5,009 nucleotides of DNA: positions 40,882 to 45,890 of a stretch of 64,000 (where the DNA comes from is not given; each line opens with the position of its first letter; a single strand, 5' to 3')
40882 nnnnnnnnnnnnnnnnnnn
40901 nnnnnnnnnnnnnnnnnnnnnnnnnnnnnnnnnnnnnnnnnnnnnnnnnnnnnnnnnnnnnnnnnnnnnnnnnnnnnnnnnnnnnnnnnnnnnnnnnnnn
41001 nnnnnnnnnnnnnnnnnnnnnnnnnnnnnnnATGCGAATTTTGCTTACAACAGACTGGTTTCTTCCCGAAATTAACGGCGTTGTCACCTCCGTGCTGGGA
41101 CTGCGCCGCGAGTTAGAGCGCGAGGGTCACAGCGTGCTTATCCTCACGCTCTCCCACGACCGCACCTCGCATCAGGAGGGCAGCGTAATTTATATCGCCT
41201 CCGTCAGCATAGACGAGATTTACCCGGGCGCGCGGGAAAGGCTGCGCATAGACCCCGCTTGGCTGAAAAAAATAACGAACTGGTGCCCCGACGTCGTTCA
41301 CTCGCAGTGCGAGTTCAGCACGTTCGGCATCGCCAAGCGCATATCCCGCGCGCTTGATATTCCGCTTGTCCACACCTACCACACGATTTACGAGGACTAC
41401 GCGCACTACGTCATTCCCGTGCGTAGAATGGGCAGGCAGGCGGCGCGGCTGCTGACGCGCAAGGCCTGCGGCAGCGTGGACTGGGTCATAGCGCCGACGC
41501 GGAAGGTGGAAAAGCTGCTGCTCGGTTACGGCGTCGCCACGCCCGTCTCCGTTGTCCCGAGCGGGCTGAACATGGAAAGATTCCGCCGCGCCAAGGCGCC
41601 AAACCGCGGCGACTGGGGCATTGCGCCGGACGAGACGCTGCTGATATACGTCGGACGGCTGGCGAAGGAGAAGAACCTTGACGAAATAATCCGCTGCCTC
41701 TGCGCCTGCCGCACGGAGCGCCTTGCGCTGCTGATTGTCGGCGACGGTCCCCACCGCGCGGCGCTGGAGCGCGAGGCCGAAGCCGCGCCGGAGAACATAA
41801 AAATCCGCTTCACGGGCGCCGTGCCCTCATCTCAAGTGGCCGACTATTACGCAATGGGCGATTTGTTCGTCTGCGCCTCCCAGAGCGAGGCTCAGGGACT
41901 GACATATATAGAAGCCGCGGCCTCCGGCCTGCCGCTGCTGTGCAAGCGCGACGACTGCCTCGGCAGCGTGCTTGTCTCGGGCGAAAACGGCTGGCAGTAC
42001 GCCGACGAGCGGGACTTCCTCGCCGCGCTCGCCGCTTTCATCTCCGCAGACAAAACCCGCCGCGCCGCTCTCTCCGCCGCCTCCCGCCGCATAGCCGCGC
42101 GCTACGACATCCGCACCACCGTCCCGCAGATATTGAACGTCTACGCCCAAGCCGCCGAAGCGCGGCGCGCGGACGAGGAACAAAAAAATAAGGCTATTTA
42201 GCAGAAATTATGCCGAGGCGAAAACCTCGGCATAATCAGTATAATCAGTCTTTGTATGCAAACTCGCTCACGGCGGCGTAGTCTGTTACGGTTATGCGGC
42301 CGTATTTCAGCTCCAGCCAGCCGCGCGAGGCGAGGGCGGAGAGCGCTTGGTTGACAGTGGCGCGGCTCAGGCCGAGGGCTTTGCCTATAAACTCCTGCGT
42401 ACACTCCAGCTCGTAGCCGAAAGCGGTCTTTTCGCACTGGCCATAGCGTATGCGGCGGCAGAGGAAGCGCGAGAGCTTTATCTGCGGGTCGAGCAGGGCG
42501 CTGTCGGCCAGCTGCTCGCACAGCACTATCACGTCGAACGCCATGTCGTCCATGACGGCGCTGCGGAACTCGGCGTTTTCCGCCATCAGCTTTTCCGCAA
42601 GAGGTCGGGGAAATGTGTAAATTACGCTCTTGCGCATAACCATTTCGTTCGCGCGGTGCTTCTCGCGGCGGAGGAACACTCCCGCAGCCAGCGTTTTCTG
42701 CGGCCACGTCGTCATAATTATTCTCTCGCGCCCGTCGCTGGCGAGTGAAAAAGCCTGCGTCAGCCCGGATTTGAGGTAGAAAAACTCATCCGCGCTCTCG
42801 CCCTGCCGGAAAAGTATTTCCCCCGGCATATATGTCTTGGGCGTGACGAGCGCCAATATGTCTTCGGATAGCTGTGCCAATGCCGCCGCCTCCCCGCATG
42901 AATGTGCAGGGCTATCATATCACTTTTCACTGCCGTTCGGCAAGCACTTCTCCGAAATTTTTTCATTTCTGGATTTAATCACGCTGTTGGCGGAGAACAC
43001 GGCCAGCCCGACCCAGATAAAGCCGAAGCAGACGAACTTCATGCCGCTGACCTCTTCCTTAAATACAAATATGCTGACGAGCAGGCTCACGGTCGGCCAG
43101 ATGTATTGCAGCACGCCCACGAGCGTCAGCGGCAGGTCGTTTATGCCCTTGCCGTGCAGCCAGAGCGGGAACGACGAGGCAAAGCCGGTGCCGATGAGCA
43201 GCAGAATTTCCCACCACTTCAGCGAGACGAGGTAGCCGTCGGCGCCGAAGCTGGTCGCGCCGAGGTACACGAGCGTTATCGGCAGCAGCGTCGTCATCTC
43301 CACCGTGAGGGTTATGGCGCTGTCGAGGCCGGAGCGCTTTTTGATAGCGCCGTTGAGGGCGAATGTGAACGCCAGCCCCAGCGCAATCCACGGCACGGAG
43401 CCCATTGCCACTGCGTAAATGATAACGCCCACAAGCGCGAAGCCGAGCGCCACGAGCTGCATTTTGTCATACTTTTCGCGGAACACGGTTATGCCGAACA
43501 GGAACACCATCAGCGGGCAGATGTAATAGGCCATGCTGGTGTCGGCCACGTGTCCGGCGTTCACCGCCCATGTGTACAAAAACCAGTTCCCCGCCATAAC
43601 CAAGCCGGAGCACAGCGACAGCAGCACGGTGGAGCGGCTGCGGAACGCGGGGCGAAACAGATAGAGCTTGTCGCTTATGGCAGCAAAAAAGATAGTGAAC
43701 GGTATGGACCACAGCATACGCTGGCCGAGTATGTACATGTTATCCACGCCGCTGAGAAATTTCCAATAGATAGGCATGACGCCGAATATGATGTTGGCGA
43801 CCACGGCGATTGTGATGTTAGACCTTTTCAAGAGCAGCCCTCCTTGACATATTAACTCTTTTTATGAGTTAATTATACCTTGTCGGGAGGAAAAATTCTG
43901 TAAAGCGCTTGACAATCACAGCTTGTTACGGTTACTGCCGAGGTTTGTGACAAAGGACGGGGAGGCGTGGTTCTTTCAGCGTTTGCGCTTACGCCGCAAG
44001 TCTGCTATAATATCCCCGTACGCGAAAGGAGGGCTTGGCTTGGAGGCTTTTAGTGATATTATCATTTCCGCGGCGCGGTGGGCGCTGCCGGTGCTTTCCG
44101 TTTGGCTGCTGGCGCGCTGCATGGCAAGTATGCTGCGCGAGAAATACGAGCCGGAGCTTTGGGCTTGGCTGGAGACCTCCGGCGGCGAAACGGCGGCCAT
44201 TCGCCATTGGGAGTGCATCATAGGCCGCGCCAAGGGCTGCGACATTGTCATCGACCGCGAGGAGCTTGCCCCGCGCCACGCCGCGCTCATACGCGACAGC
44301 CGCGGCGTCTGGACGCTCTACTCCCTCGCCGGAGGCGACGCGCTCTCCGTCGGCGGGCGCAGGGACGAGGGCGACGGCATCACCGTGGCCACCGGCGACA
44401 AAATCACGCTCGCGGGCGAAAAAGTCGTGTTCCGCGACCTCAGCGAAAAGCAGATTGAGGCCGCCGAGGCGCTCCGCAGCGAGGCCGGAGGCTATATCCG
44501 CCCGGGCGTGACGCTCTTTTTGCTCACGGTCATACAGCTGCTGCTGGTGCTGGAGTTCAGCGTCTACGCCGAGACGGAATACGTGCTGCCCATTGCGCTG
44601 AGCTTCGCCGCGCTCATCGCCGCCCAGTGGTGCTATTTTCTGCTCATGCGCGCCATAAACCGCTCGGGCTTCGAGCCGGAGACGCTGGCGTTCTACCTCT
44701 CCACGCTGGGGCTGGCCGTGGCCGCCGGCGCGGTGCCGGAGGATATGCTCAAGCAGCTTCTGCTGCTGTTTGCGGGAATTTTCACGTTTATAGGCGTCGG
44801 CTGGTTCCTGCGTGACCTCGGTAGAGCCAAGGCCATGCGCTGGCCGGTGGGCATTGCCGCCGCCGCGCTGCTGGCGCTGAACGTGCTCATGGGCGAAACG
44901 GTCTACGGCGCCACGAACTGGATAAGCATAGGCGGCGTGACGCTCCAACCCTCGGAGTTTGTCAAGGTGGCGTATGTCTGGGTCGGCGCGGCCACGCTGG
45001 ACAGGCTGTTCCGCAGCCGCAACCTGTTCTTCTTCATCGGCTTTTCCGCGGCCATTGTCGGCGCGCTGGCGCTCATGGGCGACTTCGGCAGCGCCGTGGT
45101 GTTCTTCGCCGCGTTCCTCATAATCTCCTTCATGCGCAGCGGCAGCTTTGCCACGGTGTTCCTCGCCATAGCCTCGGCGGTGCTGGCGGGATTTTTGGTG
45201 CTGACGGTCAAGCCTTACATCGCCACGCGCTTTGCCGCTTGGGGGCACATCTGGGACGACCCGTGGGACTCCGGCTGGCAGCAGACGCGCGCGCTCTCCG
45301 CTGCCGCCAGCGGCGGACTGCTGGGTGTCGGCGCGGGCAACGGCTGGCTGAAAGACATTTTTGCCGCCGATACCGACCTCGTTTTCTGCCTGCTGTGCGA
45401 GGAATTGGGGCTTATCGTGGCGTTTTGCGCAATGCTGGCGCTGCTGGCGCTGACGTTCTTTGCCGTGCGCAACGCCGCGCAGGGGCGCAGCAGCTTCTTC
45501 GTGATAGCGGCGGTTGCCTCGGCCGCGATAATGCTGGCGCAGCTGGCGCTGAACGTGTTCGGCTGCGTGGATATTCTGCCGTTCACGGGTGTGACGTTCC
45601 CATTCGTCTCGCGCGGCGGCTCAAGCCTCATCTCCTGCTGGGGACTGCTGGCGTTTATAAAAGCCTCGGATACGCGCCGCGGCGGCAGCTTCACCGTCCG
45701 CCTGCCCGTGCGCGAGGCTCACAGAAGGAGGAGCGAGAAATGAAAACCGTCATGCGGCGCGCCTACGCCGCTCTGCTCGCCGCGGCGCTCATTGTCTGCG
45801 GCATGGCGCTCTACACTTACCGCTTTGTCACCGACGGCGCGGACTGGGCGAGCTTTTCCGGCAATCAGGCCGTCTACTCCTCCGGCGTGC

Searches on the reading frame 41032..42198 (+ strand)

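Call 19: search_protein_families(library=pfam, proteins=[window:41032-42198:+], max_evalue=0.001)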
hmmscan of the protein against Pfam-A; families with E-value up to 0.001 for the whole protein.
window:41032-42198:+ (389 aa): 6 families
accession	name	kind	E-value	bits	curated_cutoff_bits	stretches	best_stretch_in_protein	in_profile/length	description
PF13439.12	Glyco_transf_4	-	3.5e-29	102.4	28.5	1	14-183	1-170/170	Glycosyltransferase Family 4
PF00534.26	Glycos_transf_1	-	9.7e-27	94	26.4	1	191-346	5-165/172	Glycosyl transferases group 1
PF13692.12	Glyco_trans_1_4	-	1.3e-21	77.7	27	1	203-337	3-140/142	Glycosyl transferases group 1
PF13579.12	Glyco_trans_4_4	-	1.1e-17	65.2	29.7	1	15-178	1-158/158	Glycosyl transferase 4-like domain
PF13524.12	Glyco_trans_1_2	-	4.9e-10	40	25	1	230-368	14-143/144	Glycosyl transferase-like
PF20706.3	GT4-conflict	-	5.5e-07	29.4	26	1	15-314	12-320/385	Family 4 Glycosyltransferase in conflict systems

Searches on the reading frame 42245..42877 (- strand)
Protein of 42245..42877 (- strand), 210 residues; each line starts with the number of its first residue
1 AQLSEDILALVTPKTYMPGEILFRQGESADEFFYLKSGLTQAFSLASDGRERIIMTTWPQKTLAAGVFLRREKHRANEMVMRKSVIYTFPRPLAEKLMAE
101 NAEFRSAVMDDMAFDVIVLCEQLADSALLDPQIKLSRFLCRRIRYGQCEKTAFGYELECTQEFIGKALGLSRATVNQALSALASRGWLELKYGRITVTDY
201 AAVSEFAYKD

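Call 64: search_protein_families(library=pfam, proteins=[window:42245-42877:-], max_evalue=0.01)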
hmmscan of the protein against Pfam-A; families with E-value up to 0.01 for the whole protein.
window:42245-42877:- (210 aa): 10 families
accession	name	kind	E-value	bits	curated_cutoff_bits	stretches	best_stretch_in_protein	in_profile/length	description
PF00027.35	cNMP_binding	-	1.6e-12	47.6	27.5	1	14-101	2-89/89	Cyclic nucleotide-binding domain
PF13545.12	HTH_Crp_2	-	5e-12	46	27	1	134-202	2-66/70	Crp-like helix-turn-helix domain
PF00392.27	GntR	-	1.9e-05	24.7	27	1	162-194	28-60/64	Bacterial regulatory proteins, gntR family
PF12802.13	MarR_2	-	0.00011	22.7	27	1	159-190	21-52/61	MarR family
PF24409.1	wHTH-PRTase_assc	-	0.0015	19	27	0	162-196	15-48/83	wHTH-PRTase associated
PF25213.1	HVO_A0261_N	-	0.0017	18.6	35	1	160-198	26-64/86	HVO_A0261 N-terminal domain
PF01978.25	TrmB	-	0.003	17.8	25.6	1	162-203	26-65/68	Sugar-specific transcriptional regulator TrmB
PF01047.28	MarR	-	0.0039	17.5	24.6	1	158-189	17-48/59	MarR family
PF09339.16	HTH_IclR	-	0.0089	16.2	22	0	166-189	26-49/52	IclR helix-turn-helix domain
PF13412.12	HTH_24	-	0.0098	15.9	21.9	0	164-188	23-47/48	Winged helix-turn-helix DNA-binding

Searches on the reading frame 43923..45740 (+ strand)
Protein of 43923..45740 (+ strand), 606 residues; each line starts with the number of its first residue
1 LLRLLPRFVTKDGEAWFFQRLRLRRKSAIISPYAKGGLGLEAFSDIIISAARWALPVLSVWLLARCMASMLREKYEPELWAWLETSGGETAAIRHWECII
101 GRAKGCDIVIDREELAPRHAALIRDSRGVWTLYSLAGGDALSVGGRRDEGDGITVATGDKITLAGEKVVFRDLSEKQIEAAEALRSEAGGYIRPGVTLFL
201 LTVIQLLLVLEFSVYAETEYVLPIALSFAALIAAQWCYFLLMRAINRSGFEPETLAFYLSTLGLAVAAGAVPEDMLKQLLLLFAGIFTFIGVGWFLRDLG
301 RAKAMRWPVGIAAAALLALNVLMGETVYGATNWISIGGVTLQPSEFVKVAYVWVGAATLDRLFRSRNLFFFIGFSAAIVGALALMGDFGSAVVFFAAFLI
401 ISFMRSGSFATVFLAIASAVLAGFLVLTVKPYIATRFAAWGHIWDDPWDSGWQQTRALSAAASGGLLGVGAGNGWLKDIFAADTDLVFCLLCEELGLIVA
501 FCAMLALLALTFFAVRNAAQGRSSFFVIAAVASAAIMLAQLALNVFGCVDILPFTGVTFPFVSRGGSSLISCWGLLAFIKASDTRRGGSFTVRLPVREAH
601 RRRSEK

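Call 19: search_protein_families(library=pfam, proteins=[window:43923-45740:+], max_evalue=0.001)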
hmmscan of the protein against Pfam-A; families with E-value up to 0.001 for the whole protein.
window:43923-45740:+ (606 aa): 3 families
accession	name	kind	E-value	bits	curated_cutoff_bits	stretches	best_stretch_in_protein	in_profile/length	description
PF01098.24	FTSW_RODA_SPOVE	-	3.2e-49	168.3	26.4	1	274-579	37-347/356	Cell cycle protein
PF16697.10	Yop-YscD_cpl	-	5.1e-07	30.3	33.2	1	88-163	9-83/94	Inner membrane component of T3SS, cytoplasmic domain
PF00498.31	FHA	-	1.2e-06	29.3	20.7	1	99-163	2-66/67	FHA domain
